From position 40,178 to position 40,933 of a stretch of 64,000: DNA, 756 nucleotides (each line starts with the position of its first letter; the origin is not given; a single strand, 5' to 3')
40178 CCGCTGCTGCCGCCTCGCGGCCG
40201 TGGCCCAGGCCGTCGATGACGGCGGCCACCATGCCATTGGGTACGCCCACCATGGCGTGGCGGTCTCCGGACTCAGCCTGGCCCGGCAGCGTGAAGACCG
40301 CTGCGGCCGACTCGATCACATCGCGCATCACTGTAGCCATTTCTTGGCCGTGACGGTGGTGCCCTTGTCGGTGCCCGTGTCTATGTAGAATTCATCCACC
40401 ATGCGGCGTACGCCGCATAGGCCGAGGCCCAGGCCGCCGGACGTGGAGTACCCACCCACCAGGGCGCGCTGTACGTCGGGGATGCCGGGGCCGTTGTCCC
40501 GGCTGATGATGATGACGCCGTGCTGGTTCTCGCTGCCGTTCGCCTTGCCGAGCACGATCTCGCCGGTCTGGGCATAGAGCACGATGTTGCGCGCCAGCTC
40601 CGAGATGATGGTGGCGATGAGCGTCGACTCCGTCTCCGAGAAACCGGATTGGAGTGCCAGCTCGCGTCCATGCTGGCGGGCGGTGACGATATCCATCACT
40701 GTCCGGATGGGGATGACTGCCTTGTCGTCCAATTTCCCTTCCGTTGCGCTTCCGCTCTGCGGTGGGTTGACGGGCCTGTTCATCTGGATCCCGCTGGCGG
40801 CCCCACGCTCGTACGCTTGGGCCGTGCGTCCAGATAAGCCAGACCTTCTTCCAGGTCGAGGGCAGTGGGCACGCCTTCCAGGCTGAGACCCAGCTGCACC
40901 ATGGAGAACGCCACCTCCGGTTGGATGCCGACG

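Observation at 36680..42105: Stressosome (RsbR-S-T-X) wired to a histidine kinase with an RsbU_N-like domain and three LuxR-type response regulators instead of a sigma-factor cascade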

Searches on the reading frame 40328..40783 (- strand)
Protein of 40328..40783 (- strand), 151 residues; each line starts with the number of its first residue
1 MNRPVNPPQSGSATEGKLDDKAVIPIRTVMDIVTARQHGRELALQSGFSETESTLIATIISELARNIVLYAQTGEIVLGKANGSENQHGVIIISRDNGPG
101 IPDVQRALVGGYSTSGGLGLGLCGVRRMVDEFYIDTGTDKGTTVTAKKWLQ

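Call 3: search_protein_families(library=pfam, proteins=[window:40328-40783:-], max_evalue=0.1)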
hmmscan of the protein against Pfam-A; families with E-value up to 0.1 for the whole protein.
window:40328-40783:- (151 aa): 3 families
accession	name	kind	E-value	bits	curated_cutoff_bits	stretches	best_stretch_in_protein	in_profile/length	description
PF02518.31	HATPase_c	-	3.4e-11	44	26.4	1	54-147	4-106/111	Histidine kinase-, DNA gyrase B-, and HSP90-like ATPase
PF13581.12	HATPase_c_2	-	4.5e-07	30.4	27.4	1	32-148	8-127/127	Histidine kinase-like ATPase domain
PF19788.4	DUF6272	-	0.028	14.5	26.6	0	50-97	9-53/134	Family of unknown function (DUF6272)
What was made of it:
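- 40328..40783 (-): rsbT: switch serine kinase. Pfam HATPase_c and HATPase_c_2 (call 3).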

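Call 4: search_protein_families(library=ncbifam, proteins=[window:40328-40783:-], max_evalue=0.1)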
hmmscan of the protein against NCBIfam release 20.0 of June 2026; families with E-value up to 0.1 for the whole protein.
window:40328-40783:- (151 aa): 10 families
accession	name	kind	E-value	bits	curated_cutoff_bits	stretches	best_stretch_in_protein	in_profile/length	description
TIGR01925.2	spIIAB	equivalog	7.4e-10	38.9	135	1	47-150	29-136/137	anti-sigma F factor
NF041045.1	RsbA_anti_sig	subfamily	4.6e-06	26.1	210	1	26-145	185-299/303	anti-sigma factor RsbA family regulatory protein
NF041832.1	near_NosP_CTERM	subfamily_domain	2.4e-05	23.6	400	1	46-128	111-199/370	NahK/ErcS family hybrid sensor histidine kinase/response regulator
NF007004.0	PRK09467.1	equivalog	0.0006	18.7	415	1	34-131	307-413/440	two-component system sensor histidine kinase EnvZ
NF008025.0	PRK10755.1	equivalog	0.00075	18.3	314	1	10-130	205-331/362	two-component system sensor histidine kinase PmrB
NF045900.1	HisKinCpxALeg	equivalog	0.0013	17.5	800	1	52-105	340-393/451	two-component system sensor histidine kinase CpxA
NF041945.1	LuxN_Vibrio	equivalog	0.0019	16.4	1550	1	52-132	575-659/839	quorum-sensing autoinducer 1 sensor kinase/phosphatase LuxN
NF046044.1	PnpS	equivalog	0.0078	15.3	400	1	48-132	278-369/390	two-component system histidine kinase PnpS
NF012226.0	AdeS_HK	equivalog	0.018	14.2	500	1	41-105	235-297/353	two-component sensor histidine kinase AdeS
NF007688.0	PRK10364.1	equivalog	0.035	12.8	479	1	82-131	376-428/460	two-component system sensor histidine kinase ZraS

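Call 30: search_solved_structures(query=window:40328-40783:-, max_evalue=0.001, show_alignments=2)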
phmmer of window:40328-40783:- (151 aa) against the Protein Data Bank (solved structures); distinct sequences matched with E-value up to 0.001: 4.
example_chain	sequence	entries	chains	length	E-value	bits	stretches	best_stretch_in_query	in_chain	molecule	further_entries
1til_A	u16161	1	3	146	5e-06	29.5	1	51-149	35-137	Anti-sigma F factor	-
1l0o_A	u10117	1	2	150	5.5e-06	29.4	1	51-149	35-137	Anti-sigma F factor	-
1th8_A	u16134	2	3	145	7.9e-06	28.8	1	51-148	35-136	Anti-sigma F factor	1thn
1tid_A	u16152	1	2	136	1e-05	28.5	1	51-148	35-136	Anti-sigma F factor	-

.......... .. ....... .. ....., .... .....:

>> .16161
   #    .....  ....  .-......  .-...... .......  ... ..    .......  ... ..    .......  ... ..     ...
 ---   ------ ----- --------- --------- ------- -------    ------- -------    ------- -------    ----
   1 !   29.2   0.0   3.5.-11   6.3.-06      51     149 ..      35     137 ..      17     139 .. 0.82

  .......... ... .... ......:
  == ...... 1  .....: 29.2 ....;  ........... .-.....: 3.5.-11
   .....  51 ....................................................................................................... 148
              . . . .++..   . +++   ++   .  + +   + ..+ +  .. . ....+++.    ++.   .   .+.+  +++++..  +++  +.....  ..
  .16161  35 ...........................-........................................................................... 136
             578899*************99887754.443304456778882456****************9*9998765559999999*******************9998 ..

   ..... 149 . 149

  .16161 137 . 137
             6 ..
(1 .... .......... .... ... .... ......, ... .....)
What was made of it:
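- On Stressosome module RsbR-RsbS-RsbT(-RsbX): No RsbT sequence turned up in the PDB sequence search and no RsbT-specific NCBIfam model matched (calls 4, 30).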

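Call 61: find_homologous_proteins(query=window:40328-40783:-, max_evalue=0.00001)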
Query window:40328-40783:- (151 aa): 7908 proteins with E <= 0.00001 among 8000 candidates; the best 120 are listed.
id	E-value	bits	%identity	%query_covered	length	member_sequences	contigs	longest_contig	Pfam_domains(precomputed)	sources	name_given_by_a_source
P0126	1.0e-92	325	100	100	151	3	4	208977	PF13581.13,PF02518.32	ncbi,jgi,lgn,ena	-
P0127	3.9e-86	304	95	99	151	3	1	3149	PF13581.13,PF02518.32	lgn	-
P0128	4.1e-76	271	96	88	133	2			PF02518.32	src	-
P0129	2.7e-74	266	83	99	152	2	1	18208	PF13581.13,PF02518.32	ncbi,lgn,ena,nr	ncbi:MAG TPA: anti-sigma regulatory factor [Gammaproteobacteria bacterium]|nr:anti-sigma regulatory 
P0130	2.0e-73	263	83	100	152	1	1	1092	PF13581.13,PF02518.32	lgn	-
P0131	5.2e-73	261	83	100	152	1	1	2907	PF13581.13,PF02518.32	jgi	jgi:serine/threonine-protein kinase RsbT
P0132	5.3e-72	258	83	99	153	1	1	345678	PF13581.13,PF02518.32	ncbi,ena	-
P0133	9.2e-72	257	82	100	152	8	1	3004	PF13581.13,PF02518.32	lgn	-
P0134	2.0e-71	256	85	95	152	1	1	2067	PF13581.13,PF02518.32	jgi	jgi:serine/threonine-protein kinase RsbT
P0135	2.5e-71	256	82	100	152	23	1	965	PF13581.13,PF02518.32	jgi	jgi:serine/threonine-protein kinase RsbT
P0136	3.0e-71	256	82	99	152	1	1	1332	PF13581.13,PF02518.32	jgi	jgi:serine/threonine-protein kinase RsbT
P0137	3.8e-71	255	80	100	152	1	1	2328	PF13581.13,PF02518.32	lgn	-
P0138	5.1e-71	255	81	100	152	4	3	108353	PF13581.13,PF02518.32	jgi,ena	-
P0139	8.2e-71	254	84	95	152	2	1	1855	PF13581.13,PF02518.32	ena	-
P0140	1.1e-70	254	81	99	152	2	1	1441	PF13581.13,PF02518.32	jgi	-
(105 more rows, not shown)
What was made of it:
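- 40328..40783 (-): Homologs are named RsbT by JGI (call 61).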
